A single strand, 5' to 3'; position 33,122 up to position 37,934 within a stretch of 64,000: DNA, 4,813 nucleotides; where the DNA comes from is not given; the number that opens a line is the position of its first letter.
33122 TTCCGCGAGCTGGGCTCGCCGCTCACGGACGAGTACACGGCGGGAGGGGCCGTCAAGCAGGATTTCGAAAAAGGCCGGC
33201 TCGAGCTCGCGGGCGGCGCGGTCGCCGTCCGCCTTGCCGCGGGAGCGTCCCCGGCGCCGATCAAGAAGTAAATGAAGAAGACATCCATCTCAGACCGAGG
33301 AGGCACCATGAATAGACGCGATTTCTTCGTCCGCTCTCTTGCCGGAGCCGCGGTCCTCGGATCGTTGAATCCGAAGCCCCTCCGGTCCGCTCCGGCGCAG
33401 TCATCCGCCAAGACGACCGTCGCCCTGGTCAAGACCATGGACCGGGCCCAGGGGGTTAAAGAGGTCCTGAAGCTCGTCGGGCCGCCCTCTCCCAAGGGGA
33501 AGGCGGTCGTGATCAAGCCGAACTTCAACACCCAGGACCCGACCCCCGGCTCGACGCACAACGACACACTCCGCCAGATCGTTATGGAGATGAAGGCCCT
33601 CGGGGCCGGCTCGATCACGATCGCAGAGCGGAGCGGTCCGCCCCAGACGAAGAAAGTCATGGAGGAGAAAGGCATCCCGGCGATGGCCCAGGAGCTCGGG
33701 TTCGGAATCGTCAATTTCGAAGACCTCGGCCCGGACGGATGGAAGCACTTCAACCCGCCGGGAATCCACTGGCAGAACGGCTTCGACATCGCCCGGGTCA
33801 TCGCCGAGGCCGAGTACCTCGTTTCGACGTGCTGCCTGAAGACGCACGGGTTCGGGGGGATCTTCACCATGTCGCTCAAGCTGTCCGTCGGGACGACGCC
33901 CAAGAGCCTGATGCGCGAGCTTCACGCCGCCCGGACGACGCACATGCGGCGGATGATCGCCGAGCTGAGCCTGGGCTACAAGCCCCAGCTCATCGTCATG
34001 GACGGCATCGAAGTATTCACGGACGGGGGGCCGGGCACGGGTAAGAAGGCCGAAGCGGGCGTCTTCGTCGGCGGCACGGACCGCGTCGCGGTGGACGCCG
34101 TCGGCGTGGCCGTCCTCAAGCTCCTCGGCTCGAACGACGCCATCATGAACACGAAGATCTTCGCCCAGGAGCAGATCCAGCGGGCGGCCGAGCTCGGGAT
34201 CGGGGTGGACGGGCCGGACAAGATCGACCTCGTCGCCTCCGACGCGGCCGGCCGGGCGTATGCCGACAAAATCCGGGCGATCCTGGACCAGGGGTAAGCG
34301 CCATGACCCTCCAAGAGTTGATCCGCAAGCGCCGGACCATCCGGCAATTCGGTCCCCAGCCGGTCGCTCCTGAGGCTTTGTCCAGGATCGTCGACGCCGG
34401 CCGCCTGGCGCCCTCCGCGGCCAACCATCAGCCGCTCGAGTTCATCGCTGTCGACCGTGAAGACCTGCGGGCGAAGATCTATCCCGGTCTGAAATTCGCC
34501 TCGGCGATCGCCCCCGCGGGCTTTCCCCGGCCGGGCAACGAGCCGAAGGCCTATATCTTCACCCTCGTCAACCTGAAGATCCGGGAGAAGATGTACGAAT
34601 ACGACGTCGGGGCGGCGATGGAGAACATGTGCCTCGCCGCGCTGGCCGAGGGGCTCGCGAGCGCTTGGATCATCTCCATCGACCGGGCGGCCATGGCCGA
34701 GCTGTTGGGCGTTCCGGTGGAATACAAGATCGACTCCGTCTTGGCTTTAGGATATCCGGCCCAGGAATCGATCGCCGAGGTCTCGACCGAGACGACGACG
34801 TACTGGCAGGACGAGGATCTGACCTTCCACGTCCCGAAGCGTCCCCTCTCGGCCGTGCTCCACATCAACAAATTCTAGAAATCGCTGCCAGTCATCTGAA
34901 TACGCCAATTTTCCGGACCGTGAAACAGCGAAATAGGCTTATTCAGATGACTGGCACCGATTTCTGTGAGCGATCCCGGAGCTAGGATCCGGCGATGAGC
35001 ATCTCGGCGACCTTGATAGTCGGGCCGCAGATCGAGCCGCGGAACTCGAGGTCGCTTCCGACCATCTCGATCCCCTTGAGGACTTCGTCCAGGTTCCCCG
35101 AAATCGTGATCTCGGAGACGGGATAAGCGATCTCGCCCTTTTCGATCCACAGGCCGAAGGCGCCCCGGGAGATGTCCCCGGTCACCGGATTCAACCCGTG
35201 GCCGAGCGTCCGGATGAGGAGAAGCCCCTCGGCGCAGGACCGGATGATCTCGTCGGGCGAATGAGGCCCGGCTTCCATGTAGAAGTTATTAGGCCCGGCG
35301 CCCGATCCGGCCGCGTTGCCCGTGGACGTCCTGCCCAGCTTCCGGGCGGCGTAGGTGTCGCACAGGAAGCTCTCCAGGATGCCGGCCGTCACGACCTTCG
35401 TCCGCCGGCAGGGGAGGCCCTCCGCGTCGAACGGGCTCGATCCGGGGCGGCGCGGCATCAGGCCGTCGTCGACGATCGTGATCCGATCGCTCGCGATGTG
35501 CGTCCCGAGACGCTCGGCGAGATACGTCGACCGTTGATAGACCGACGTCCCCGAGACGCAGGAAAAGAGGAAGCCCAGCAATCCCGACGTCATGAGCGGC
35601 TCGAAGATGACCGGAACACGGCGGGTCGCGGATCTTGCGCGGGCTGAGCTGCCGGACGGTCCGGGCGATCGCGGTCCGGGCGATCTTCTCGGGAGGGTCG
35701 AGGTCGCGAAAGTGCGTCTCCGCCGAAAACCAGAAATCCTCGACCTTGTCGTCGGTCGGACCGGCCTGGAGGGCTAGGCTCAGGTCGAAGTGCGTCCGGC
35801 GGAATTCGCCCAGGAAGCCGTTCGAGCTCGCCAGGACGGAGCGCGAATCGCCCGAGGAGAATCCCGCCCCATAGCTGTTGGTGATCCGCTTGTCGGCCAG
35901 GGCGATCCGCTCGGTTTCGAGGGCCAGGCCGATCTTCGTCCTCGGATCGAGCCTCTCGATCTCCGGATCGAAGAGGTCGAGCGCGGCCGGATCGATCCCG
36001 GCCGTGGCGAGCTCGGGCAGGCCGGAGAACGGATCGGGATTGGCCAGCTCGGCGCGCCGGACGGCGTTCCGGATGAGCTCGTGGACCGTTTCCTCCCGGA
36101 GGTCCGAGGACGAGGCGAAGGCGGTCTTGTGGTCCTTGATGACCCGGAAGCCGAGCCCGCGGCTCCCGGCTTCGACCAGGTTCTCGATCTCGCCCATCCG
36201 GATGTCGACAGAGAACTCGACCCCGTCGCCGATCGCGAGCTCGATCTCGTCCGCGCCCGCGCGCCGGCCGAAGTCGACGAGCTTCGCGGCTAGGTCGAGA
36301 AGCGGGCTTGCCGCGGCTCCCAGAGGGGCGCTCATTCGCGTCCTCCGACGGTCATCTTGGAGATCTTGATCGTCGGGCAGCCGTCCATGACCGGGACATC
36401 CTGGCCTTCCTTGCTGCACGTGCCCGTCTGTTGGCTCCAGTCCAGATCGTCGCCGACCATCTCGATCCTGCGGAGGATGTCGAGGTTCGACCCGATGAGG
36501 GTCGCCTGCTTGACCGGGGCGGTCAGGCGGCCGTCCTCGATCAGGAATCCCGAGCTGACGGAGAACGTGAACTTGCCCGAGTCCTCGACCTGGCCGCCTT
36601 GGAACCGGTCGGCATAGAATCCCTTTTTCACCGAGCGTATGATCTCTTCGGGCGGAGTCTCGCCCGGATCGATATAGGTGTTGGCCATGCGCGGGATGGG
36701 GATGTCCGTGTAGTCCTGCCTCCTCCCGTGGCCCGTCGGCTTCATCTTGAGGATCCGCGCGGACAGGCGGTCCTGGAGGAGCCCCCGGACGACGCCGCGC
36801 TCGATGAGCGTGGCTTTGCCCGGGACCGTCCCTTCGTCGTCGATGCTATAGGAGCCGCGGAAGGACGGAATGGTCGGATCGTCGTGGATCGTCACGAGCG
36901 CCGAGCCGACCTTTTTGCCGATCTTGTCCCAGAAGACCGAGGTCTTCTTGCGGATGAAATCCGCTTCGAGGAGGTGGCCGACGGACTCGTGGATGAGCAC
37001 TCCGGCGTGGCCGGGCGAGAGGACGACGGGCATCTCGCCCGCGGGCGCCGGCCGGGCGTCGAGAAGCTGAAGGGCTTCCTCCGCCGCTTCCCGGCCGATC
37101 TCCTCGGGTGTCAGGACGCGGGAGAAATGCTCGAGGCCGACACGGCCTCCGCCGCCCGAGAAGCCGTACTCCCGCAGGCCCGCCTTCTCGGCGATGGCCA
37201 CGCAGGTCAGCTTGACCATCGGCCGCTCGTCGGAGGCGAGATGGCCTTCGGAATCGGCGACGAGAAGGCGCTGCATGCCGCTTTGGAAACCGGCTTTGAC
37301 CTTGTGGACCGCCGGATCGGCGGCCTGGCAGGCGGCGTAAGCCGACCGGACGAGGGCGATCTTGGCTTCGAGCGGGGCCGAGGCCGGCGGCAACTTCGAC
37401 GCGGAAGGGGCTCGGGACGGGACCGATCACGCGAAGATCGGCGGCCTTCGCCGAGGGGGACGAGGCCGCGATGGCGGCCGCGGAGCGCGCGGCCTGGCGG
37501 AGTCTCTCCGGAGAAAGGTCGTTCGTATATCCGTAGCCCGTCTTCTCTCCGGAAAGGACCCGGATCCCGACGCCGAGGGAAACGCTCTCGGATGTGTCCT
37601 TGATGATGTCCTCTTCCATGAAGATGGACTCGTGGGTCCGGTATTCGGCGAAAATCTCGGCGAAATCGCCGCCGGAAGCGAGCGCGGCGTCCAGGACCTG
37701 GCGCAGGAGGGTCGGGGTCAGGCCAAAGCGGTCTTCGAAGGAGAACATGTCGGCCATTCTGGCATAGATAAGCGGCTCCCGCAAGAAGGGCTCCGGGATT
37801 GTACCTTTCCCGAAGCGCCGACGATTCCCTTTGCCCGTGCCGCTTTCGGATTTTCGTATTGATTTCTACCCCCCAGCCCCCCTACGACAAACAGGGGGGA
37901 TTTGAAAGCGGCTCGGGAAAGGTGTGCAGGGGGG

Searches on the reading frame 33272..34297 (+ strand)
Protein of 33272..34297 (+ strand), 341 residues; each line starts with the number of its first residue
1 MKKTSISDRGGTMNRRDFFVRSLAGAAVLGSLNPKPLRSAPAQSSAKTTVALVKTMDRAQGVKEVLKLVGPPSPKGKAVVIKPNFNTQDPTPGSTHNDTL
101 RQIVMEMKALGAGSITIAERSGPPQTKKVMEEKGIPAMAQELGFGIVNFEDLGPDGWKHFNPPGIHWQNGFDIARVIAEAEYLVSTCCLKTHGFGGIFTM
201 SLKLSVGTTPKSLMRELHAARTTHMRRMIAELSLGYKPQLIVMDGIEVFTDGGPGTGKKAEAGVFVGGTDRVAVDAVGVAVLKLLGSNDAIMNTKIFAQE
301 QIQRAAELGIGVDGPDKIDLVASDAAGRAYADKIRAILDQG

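Call 60: search_protein_families(library=pfam, proteins=[window:33272-34297:+], max_evalue=0.00001)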
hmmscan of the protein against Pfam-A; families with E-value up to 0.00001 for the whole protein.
window:33272-34297:+ (341 aa): 1 family
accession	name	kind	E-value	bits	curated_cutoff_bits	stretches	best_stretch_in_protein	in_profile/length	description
PF04015.17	DUF362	-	2.7e-40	139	24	1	79-279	1-199/200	Domain of unknown function (DUF362)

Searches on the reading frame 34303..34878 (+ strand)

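Call 60: search_protein_families(library=pfam, proteins=[window:34303-34878:+], max_evalue=0.00001)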
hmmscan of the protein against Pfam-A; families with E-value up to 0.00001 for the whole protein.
window:34303-34878:+ (191 aa): 2 families
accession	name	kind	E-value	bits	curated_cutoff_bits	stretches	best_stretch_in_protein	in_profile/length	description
PF00881.29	Nitroreductase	-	1.4e-25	90.9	23.5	2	7-61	1-55/167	Nitroreductase family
PF14512.11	TM1586_NiRdase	-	9.1e-13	48.8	27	0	9-59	141-193/215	Putative TM nitroreductase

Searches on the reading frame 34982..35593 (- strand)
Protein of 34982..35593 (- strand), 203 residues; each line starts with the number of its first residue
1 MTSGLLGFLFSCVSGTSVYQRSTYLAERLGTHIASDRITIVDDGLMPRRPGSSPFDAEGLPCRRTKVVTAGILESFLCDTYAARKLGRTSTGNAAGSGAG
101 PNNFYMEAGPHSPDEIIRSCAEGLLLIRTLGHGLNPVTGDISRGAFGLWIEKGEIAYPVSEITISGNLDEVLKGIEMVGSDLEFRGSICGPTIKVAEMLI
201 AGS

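Call 60: search_protein_families(library=pfam, proteins=[window:34982-35593:-], max_evalue=0.00001)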
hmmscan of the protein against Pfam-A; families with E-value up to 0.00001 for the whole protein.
window:34982-35593:- (203 aa): 1 family
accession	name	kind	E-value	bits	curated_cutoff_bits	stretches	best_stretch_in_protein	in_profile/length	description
PF19289.4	PmbA_TldD_3rd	-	1.2e-66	224.4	22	1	3-202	14-220/220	PmbA/TldA metallopeptidase C-terminal domain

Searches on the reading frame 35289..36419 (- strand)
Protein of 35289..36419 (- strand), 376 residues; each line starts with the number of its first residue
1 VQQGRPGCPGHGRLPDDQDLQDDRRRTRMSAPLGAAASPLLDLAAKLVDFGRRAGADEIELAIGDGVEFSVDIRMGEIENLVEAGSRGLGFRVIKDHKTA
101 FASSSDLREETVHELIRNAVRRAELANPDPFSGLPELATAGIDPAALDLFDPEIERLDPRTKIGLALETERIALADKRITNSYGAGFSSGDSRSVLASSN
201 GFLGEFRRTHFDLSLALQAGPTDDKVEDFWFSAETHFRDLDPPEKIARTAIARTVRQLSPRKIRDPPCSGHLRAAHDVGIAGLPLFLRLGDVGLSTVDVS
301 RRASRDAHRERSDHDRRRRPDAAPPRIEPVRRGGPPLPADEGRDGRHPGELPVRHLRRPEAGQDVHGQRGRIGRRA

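Call 60: search_protein_families(library=pfam, proteins=[window:35289-36419:-], max_evalue=0.00001)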
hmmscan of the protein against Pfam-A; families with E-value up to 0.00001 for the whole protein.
window:35289-36419:- (376 aa): 2 families
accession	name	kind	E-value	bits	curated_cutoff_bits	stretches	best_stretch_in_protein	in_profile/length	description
PF19290.4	PmbA_TldD_2nd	-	5.1e-15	56.3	20.9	1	154-258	3-109/109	PmbA/TldA metallopeptidase central domain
PF01523.21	PmbA_TldD_1st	-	3e-13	50.1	20.9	1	60-123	2-65/65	PmbA/TldA metallopeptidase domain 1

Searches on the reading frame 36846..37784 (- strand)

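Call 15: search_protein_families(library=pfam, proteins=[window:36846-37784:-])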
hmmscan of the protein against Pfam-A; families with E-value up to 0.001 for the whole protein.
window:36846-37784:- (312 aa): 1 family
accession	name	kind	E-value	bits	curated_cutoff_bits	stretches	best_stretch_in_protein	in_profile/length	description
PF01523.21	PmbA_TldD_1st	-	2.5e-17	63.2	20.9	1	42-106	1-65/65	PmbA/TldA metallopeptidase domain 1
